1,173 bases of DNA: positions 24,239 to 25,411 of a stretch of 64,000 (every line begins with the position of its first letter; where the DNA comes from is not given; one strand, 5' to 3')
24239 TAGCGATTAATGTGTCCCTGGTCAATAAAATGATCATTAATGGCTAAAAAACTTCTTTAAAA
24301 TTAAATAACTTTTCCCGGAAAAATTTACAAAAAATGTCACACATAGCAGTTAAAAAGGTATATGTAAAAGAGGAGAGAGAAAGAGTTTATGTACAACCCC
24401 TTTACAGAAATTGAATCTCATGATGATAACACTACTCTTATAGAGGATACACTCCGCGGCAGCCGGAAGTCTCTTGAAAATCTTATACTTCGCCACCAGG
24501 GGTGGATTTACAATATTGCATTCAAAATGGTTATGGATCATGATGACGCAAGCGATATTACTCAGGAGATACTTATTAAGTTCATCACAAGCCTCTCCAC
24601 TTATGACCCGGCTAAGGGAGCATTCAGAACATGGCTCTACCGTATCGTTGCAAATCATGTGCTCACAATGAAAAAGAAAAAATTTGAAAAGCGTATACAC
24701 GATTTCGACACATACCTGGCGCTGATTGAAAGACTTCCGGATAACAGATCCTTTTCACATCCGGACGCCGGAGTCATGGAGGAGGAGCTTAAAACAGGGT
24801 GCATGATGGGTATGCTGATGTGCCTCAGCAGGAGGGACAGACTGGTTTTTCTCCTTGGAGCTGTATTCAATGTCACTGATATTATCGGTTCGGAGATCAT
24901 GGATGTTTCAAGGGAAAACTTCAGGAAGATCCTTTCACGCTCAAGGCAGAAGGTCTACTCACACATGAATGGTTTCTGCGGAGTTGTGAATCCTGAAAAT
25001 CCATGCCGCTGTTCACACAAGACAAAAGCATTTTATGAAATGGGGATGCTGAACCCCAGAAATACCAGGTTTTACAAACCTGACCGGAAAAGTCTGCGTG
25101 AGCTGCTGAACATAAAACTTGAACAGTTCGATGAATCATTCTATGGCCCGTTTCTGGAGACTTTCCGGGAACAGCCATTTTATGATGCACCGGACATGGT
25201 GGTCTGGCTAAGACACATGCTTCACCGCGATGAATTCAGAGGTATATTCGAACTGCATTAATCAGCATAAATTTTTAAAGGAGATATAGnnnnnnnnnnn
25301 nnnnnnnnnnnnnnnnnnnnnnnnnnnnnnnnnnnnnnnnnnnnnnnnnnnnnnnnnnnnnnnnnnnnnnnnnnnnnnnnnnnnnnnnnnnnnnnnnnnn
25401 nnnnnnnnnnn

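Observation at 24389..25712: ECF sigma factor with a Cys/His-bearing C-terminal extension co-transcribed with a ferritin-like diiron protein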

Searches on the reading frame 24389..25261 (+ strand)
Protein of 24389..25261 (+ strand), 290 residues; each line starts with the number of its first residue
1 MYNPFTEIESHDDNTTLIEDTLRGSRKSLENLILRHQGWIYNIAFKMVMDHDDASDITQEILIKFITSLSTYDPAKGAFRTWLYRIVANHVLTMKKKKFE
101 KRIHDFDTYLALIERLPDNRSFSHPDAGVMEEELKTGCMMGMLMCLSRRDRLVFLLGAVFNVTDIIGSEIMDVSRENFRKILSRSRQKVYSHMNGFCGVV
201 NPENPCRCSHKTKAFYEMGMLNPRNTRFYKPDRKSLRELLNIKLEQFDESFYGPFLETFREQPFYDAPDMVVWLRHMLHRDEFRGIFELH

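Call 3: search_protein_families(library=pfam, proteins=[window:24389-25261:+], max_evalue=1)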
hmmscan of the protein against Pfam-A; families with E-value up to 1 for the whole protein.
window:24389-25261:+ (290 aa): 2 families
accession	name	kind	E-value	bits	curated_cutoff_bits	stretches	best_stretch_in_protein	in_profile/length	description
PF04542.20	Sigma70_r2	-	2.8e-17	62.7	24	1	32-97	1-67/71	Sigma-70 region 2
PF08281.18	Sigma70_r4_2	-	0.12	12.5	25.7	1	138-188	3-53/54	Sigma-70, region 4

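Call 4: search_protein_families(library=ncbifam, proteins=[window:24389-25261:+], max_evalue=1)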
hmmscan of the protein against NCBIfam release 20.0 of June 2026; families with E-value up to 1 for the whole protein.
window:24389-25261:+ (290 aa): 79 families (the best 25 are shown)
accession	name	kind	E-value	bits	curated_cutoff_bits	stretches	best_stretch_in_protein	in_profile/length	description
NF004113.0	PRK05602.1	equivalog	4.8e-19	68.8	208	1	9-193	27-201/211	RNA polymerase sigma factor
TIGR02937.1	sigma70-ECF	superfamily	1.7e-16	60.3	42.9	1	29-191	3-163/165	sigma-70 family RNA polymerase sigma factor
NF007223.0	PRK09641.1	equivalog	1.7e-15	57.3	209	1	16-190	7-181/187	RNA polymerase sigma factor SigW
NF009166.1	PRK12513.1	equivalog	3.4e-15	56.2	206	1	12-175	7-168/193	RNA polymerase sigma factor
NF008888.0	PRK11922.1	equivalog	4.9e-15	55.8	204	1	10-189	13-192/231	RNA polymerase sigma factor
NF007229.0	PRK09647.1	equivalog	4.1e-14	52.4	265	1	23-118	40-130/220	RNA polymerase sigma factor SigE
NF006089.0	PRK08241.1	subfamily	1.2e-13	50.9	240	1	15-190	10-201/343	RNA polymerase subunit sigma-70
NF007222.0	PRK09640.1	equivalog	7.5e-13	48.4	194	1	20-128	19-126/188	RNA polymerase sigma factor SigX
NF007216.0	PRK09638.1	equivalog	8.6e-13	48.4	194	1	12-105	3-93/180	RNA polymerase sigma factor SigY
TIGR02954.1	Sig70_famx3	hypoth_equivalog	2.4e-12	46.9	188.5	1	15-99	4-87/170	RNA polymerase sigma-70 factor, TIGR02954 family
NF058625.1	sigma_PG0214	equivalog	3.3e-12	46.4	130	1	28-193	5-161/170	GFO_1088 family ECF-type sigma factor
TIGR02948.1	SigW_bacill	equivalog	1.1e-11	45.1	243.1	1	18-188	9-179/187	RNA polymerase sigma factor SigW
TIGR02957.1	SigX4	subfamily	1.1e-11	44.5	323.25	1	35-192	5-155/281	RNA polymerase sigma-70 factor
NF009190.0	PRK12538.1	equivalog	1.5e-11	44.4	303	1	11-190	47-216/233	RNA polymerase sigma factor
NF009172.0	PRK12519.1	subfamily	2.1e-11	43.7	222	1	10-86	13-87/194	RNA polymerase sigma factor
NF007214.0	PRK09636.1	subfamily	3.9e-11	42.7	271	1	36-192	13-162/293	RNA polymerase sigma factor SigJ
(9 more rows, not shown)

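Call 5: find_homologous_proteins(query=window:24389-25261:+)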
Query window:24389-25261:+ (290 aa): 1073 proteins with E <= 0.001 among 1748 candidates; the best 120 are listed.
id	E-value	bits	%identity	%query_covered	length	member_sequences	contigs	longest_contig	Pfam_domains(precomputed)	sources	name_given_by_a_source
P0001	1.9e-197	673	100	100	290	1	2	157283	PF04542.21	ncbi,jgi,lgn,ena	-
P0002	5.0e-173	592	85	100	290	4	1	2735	PF04542.21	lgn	-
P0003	4.5e-165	566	82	100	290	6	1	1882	PF04542.21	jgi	-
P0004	9.0e-165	565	80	100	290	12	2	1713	PF04542.21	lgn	-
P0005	4.0e-161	553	80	100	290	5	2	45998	PF04542.21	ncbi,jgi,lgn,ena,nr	ncbi:MAG TPA: RNA polymerase sigma factor [Spirochaetota bacterium]|nr:RNA polymerase sigma factor [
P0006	3.7e-141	488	72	100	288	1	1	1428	PF04542.21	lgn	-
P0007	2.6e-139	482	69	100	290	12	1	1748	PF04542.21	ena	-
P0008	7.4e-138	477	67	100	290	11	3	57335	PF04542.21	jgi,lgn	jgi:RNA polymerase sigma factor (sigma-70 family)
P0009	2.2e-137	475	66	100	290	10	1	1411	PF04542.21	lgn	-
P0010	4.0e-136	471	67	100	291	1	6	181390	PF04542.21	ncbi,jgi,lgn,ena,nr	ncbi:MAG TPA: RNA polymerase sigma factor [Spirochaetota bacterium]|nr:RNA polymerase sigma factor [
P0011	6.5e-136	471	69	100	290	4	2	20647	PF04542.21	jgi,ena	-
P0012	6.7e-135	467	68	99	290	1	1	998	PF04542.21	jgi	jgi:RNA polymerase sigma factor (sigma-70 family)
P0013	1.2e-133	463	66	100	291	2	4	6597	PF04542.21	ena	-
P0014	3.1e-133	462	67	100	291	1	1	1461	PF04542.21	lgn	-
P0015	3.3e-133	462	68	100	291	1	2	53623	PF04542.21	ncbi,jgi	jgi:RNA polymerase sigma factor (sigma-70 family)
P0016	1.3e-131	457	65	100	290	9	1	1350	PF04542.21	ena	-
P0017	1.1e-129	450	64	100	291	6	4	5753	PF04542.21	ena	-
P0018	3.1e-129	449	65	100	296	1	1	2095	PF04542.21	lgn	-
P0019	1.1e-127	444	63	100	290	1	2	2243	PF04542.21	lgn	-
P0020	1.1e-126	440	63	100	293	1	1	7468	PF04542.21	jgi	jgi:RNA polymerase sigma factor (sigma-70 family)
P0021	1.6e-126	440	64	100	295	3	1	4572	PF04542.21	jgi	-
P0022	7.2e-126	438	63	100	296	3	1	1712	PF04542.21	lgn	-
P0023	1.4e-125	437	64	100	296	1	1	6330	PF04542.21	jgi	jgi:RNA polymerase sigma factor (sigma-70 family)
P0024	3.9e-125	435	63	100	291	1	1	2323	PF04542.21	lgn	-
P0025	8.4e-125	434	64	100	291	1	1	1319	PF04542.21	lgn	-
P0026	4.7e-124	432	62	100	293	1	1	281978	PF04542.21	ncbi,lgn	-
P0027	7.0e-124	431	63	100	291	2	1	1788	PF04542.21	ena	-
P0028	1.7e-123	430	60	100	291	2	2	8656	PF04542.21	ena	-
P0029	1.8e-123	430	62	100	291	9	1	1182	PF04542.21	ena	-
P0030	9.5e-123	427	62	100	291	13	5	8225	PF04542.21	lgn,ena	-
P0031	1.9e-122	426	60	100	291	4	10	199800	PF04542.21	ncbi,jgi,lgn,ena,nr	ncbi:MAG TPA: RNA polymerase sigma factor [Smithellaceae bacterium]|nr:RNA polymerase sigma factor [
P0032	2.6e-122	426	63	98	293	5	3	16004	PF04542.21,PF08281.19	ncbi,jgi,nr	ncbi:MAG TPA: RNA polymerase sigma factor [Spirochaetota bacterium]|nr:RNA polymerase sigma factor [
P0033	2.7e-122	426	62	100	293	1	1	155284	PF04542.21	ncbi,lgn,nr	ncbi:MAG: RNA polymerase sigma factor [Spirochaetes bacterium]|nr:RNA polymerase sigma factor [Spiro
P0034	3.4e-122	426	63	100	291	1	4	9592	PF04542.21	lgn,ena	-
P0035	2.0e-121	423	63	100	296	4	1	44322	PF04542.21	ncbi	-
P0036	2.0e-121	423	60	100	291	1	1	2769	PF04542.21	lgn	-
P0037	2.1e-121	423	62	100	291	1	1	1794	PF04542.21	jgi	-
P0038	4.9e-121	422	59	100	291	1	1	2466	PF04542.21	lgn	-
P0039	1.0e-120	421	62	95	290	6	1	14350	PF04542.21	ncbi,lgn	-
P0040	1.3e-120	420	60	100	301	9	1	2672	PF04542.21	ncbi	-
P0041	1.3e-120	420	62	97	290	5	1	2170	PF04542.21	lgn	-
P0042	2.4e-120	420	60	100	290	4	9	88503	PF04542.21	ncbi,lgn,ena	-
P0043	2.7e-120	419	61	100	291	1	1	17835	PF04542.21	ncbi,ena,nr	ncbi:MAG: polymerase, sigma subunit, family [Deltaproteobacteria bacterium]|nr:polymerase, sigma sub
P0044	3.4e-120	419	62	97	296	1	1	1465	PF04542.21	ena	-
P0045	2.3e-119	416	60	99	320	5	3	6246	PF04542.21,PF08281.19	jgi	jgi:RNA polymerase sigma factor (sigma-70 family)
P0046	4.1e-119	415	63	96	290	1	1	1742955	PF04542.21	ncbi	-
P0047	4.4e-119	415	61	99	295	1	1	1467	PF04542.21,PF08281.19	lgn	-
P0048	6.7e-119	415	61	100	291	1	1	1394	PF04542.21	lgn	-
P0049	2.9e-118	413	58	100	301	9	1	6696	PF04542.21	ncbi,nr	ncbi:MAG: RNA polymerase sigma factor [Desulfobacterota bacterium]|nr:RNA polymerase sigma factor [T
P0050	4.2e-118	412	61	100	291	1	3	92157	PF04542.21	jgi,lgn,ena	-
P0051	4.2e-118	412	61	100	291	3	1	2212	PF04542.21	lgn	-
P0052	1.3e-117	411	60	100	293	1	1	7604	PF04542.21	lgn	-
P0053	1.1e-116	408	58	100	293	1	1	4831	PF04542.21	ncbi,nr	ncbi:MAG: RNA polymerase sigma factor [Deltaproteobacteria bacterium]|nr:RNA polymerase sigma factor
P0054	1.3e-116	407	59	100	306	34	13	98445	PF04542.21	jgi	-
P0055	3.3e-116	406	60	100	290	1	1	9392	PF04542.21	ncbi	-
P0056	3.9e-116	406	59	100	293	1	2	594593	PF04542.21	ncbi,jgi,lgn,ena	-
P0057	1.0e-115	404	60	96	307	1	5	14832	PF04542.21,PF08281.19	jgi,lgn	jgi:RNA polymerase sigma factor (sigma-70 family)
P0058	1.4e-115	404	60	100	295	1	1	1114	PF04542.21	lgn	-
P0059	1.5e-115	404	59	100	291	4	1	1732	PF04542.21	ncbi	-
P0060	3.5e-115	403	58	100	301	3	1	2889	PF04542.21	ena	-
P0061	2.4e-114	400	58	100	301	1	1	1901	PF04542.21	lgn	-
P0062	4.3e-114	399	57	100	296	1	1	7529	PF04542.21,PF08281.19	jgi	jgi:RNA polymerase sigma factor (sigma-70 family)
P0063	5.1e-114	399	57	100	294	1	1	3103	PF04542.21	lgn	-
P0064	6.9e-114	398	59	99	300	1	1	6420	PF04542.21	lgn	-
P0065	1.9e-113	397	58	100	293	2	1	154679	PF04542.21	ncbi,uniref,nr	ncbi:RNA polymerase sigma factor [Desulfobotulus sp. H1]|uniref:RNA polymerase sigma factor n=1 Tax=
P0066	2.6e-113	396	59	96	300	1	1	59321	PF04542.21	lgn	-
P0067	3.6e-113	396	58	97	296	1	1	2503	PF04542.21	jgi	jgi:RNA polymerase sigma factor (sigma-70 family)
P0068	1.4e-112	394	59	98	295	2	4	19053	PF04542.21,PF08281.19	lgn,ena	-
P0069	2.0e-112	394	56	100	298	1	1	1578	PF04542.21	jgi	jgi:RNA polymerase sigma factor (sigma-70 family)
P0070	2.1e-112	393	58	98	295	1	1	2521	PF04542.21,PF08281.19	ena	-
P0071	2.1e-112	393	58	97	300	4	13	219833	PF04542.21,PF12645.14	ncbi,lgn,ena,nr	ncbi:MAG: hypothetical protein VR64_14285 [Desulfatitalea sp. BRH_c12]|nr:MAG: hypothetical protein 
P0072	2.3e-112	393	58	100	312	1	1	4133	PF04542.21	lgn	-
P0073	3.7e-112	393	60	94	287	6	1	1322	PF04542.21,PF08281.19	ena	-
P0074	1.1e-111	391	57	100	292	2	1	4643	PF04542.21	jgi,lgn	jgi:RNA polymerase sigma factor (sigma-70 family)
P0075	2.1e-111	390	58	96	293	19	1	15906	PF04542.21,PF08281.19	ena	-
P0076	2.5e-111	390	57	100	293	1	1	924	PF04542.21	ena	-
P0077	6.7e-111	389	56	100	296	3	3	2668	PF04542.21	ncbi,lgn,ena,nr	ncbi:MAG: RNA polymerase sigma factor [Desulfobacteraceae bacterium]|nr:RNA polymerase sigma factor 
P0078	1.0e-110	388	59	93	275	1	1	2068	PF04542.21,PF08281.19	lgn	-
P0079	1.1e-110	388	77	72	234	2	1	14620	PF04542.21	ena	-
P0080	1.9e-110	387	58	97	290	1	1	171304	PF04542.21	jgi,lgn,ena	-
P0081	1.0e-109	385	58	95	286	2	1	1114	PF04542.21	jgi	-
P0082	3.2e-109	383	57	98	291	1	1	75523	PF04542.21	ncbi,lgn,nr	ncbi:MAG: RNA polymerase sigma factor [Spirochaetes bacterium]|nr:MAG: RNA polymerase sigma factor [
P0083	1.1e-108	381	55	98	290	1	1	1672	PF04542.21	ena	-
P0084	6.8e-108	379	57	94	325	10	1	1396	PF04542.21,PF08281.19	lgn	-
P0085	1.4e-107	378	57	94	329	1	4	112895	PF04542.21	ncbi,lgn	-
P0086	9.2e-107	375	54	100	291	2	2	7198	PF04542.21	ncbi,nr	ncbi:MAG: RNA polymerase sigma factor [Desulfatitalea sp.]|nr:RNA polymerase sigma factor [Desulfati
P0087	6.9e-106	372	66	84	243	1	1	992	PF04542.21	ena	-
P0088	2.9e-105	370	57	94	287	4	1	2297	PF04542.21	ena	-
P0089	2.7e-103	364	55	96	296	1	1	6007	PF04542.21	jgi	jgi:RNA polymerase sigma factor (sigma-70 family)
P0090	1.5e-102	361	52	100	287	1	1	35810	PF04542.21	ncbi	-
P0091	4.4e-102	360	53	100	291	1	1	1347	PF04542.21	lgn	-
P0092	2.4e-101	357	53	98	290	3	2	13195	PF04542.21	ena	-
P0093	2.9e-101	357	63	84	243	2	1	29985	PF04542.21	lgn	-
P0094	3.0e-101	357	55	94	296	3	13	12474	PF04542.21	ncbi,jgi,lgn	-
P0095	4.9e-101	356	54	100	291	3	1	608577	PF04542.21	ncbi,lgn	-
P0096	5.1e-99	350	53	100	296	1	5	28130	PF04542.21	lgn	-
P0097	7.6e-96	339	58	86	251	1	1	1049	PF04542.21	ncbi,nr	ncbi:MAG: RNA polymerase sigma factor, partial [Desulfatitalea sp.]|nr:RNA polymerase sigma factor [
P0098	2.7e-95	337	62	78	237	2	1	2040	PF04542.21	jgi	jgi:RNA polymerase sigma factor (sigma-70 family)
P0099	2.3e-94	334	50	100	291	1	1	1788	PF04542.21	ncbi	-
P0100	4.7e-93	330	51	100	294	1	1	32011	PF04542.21,PF08281.19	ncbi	ncbi:MAG: RNA polymerase sigma factor [Thermodesulfobacteriota bacterium]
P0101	1.8e-92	328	49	100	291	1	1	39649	PF04542.21,PF08281.19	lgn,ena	-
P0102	2.1e-92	328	50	100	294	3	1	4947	PF04542.21,PF08281.19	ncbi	-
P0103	4.4e-92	327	49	100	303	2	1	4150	PF04542.21,PF08281.19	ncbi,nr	ncbi:MAG: RNA polymerase sigma factor [Syntrophales bacterium]|nr:RNA polymerase sigma factor [Syntr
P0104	3.3e-89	317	48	100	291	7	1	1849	PF04542.21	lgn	-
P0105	7.5e-89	316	46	99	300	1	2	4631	PF04542.21,PF08281.19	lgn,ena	-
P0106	8.4e-89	316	49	99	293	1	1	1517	PF04542.21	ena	-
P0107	4.4e-88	314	45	100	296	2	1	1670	PF04542.21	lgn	-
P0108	1.1e-87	312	48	100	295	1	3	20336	PF04542.21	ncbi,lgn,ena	-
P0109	2.0e-87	311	47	99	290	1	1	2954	PF04542.21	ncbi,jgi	-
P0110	3.2e-87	311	48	99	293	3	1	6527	PF04542.21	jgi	jgi:RNA polymerase sigma factor (sigma-70 family)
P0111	6.8e-87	310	47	100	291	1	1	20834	PF04542.21,PF08281.19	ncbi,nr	ncbi:MAG: RNA polymerase sigma factor [Planctomycetes bacterium]|nr:RNA polymerase sigma factor [Pla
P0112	8.1e-87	309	46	99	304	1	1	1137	PF04542.21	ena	-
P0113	1.9e-86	308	49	97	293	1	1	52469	PF04542.21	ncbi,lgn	-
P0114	2.9e-86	308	47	100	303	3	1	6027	PF04542.21,PF12645.14,PF08281.19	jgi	jgi:RNA polymerase sigma factor (sigma-70 family)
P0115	3.5e-86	307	49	100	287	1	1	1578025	PF04542.21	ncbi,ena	-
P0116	5.7e-86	307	46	100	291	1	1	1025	PF04542.21,PF08281.19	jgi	-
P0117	7.8e-86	306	47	100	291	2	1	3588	PF04542.21,PF08281.19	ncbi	-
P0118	1.3e-85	306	47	99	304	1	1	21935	PF04542.21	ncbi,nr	ncbi:MAG: RNA polymerase sigma factor [bacterium]|nr:RNA polymerase sigma factor [bacterium]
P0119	1.5e-85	305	48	100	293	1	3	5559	PF04542.21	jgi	jgi:RNA polymerase sigma factor (sigma-70 family)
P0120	1.7e-85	305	45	100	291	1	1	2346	PF04542.21,PF12645.14,PF08281.19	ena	-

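Call 8: find_related_loci(query=A1, collection=genome_contigs, flank=5000)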
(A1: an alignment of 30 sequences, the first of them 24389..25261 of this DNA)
Query A1 (290 aa) in genome_contigs; peptide patterns used: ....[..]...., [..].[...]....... (x = any residue, [..] = any of these).
598 stretches matched a pattern (row limit reached: there are more); 507 encode a relative of the query (tblastn E <= 1e-3); the best 80 are kept; 80 distinct loci.
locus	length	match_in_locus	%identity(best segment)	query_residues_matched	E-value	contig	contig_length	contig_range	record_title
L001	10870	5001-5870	80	1-290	1e-164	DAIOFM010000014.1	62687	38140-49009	MAG TPA_asm: Spirochaetota bacterium isolate CTOTU18388 NODE_287_length_62687_cov_8.024588, whole genome shotgun sequenc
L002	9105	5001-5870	69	1-290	1e-145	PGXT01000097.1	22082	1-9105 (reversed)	MAG: Spirochaetae bacterium HGW-Spirochaetae-5 bjp_ig2069_scaffold_2551, whole genome shotgun sequence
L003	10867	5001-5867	64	1-289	8e-132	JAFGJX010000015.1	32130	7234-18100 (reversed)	MAG: Spirochaetes bacterium isolate Zod_Metabat.30 k87_1618815, whole genome shotgun sequence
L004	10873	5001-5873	62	1-290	1e-129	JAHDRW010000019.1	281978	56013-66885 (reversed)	MAG: Deltaproteobacteria bacterium isolate SV3-B1.1 k141_10773, whole genome shotgun sequence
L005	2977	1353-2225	62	1-290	8e-133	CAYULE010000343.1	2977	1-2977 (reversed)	MAG TPA_asm: uncultured Smithella sp. isolate binchicken_co269_68 genome assembly, contig: NODE_35297_length_2977_cov_9.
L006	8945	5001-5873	62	1-290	1e-127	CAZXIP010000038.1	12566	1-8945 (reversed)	MAG TPA_asm: uncultured Smithella sp. isolate SRP192927_co7_691 genome assembly, contig: NODE_9967_length_12566_cov_16.7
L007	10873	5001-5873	62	1-290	4e-127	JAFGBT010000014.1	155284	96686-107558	MAG: Spirochaetes bacterium isolate Zod_Metabat.1046 k87_3840244, whole genome shotgun sequence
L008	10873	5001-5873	61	1-290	1e-126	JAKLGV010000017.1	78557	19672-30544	MAG: Deltaproteobacteria bacterium isolate RA.bin48 RA.bin48_17, whole genome shotgun sequence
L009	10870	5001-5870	63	1-289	1e-126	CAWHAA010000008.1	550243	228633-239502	MAG: uncultured Spirochaetota bacterium isolate MFD04716.bin.2.40 genome assembly, contig: contig_5721, whole genome sho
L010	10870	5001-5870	60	1-289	6e-126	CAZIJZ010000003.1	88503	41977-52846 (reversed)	MAG TPA_asm: uncultured Smithella sp. isolate SRP294416_co1_273 genome assembly, contig: NODE_260_length_88503_cov_67.15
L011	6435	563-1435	61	1-290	1e-125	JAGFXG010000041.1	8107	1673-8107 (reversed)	MAG: Deltaproteobacteria bacterium isolate CTSoil_056 scaffold_9691, whole genome shotgun sequence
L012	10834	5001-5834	63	12-289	1e-123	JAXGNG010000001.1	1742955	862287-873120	MAG: Spirochaetota bacterium isolate AnMBR.bin250 bin250_1, whole genome shotgun sequence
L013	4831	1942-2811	58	1-289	1e-123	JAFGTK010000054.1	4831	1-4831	MAG: Deltaproteobacteria bacterium isolate Zod_Metabat.965 k87_979649, whole genome shotgun sequence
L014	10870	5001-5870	59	1-289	2e-122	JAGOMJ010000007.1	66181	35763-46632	MAG: Smithella sp. isolate Go_SlDig_bin_11 Go_SlDig_1019_length_66181_cov_37.380522, whole genome shotgun sequence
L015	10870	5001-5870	59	1-289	2e-121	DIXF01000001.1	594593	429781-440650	MAG TPA_asm: Syntrophaceae bacterium UBA6087 UBA6087_contig_44, whole genome shotgun sequence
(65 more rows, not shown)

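Call 31: predict_structure(alignment_id=A2)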
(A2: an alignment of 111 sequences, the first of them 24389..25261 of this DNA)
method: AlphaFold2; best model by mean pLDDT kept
length: 290 residues; sequences in the alignment: 111
mean_pLDDT: 85.0   pTM: 0.86
mean pLDDT of the five models: 85.0, 83.7, 83.3, 82.2, 76.1
residues with pLDDT >= 90: 140; 70-90: 115; 50-70: 18; < 50: 17
segments of 3 or more residues with pLDDT < 50: 9-11, 243-249, 285-290
pLDDT, mean of each block of 10 residues (from residue 1): 60 74 86 90 94 93 90 84 94 90 88 90 91 93 94 93 91 97 93 88 92 92 91 83 48 75 85 77 50
secondary structure, 60 per line:
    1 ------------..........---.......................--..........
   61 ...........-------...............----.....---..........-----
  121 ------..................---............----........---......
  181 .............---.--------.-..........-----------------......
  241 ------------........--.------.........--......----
elements in order: H13-22 H26-48 H51-71 H79-93 H98-102 H106-115 H127-144 H148-159 H164-171 H175-193 H208-217 H236-240 H253-260 H270-278 H281-286
